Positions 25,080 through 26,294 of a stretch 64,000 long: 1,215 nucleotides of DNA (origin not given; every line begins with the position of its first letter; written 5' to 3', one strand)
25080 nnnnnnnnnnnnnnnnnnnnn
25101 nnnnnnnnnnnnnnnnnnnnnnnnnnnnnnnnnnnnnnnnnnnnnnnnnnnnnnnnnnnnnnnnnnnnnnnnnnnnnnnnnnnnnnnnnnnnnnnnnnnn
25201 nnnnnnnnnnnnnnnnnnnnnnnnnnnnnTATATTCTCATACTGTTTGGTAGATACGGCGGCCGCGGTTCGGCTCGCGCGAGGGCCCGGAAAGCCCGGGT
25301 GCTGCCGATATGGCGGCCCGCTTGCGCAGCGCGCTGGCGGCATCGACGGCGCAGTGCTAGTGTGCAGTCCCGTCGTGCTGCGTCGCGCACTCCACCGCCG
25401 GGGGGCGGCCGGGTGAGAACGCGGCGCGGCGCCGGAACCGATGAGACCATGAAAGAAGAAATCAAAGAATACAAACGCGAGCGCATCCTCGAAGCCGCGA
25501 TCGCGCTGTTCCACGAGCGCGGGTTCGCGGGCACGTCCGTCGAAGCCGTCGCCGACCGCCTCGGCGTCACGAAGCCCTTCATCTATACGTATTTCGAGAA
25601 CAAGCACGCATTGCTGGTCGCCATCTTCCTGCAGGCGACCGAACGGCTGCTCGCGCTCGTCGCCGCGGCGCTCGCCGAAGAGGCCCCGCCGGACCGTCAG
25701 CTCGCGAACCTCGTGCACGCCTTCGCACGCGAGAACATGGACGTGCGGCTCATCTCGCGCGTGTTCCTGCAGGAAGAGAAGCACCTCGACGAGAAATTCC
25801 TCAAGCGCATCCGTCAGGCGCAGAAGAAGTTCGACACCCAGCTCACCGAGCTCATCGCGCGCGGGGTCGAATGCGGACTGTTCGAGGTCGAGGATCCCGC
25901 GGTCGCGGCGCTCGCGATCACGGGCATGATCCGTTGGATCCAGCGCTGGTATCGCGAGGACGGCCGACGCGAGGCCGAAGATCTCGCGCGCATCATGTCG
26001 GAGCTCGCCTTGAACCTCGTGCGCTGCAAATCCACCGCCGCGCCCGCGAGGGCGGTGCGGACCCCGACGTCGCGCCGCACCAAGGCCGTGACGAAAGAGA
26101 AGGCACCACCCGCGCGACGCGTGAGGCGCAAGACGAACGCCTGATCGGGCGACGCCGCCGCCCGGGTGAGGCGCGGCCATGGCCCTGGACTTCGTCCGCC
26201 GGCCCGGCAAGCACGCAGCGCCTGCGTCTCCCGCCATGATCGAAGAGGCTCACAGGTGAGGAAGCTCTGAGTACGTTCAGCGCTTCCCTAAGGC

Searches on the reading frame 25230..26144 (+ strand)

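Call 12: search_protein_families(library=pfam, proteins=[window:25230-26144:+], max_evalue=0.01)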
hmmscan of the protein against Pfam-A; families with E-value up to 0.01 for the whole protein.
window:25230-26144:+ (304 aa): 4 families
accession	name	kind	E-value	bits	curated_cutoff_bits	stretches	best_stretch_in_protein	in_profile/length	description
PF17932.6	TetR_C_24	-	2.3e-28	99.2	26.4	1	152-264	2-114/114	Tetracyclin repressor-like, C-terminal domain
PF00440.29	TetR_N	-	8.7e-17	61.1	24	1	86-132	1-47/47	Bacterial regulatory proteins, tetR family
PF17935.6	TetR_C_27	-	5.1e-05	23.8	26.1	1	194-234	41-81/106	Tetracyclin repressor-like, C-terminal domain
PF14246.11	TetR_C_7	-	0.0014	19.1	22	1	194-240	41-87/119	AefR-like transcriptional repressor, C-terminal domain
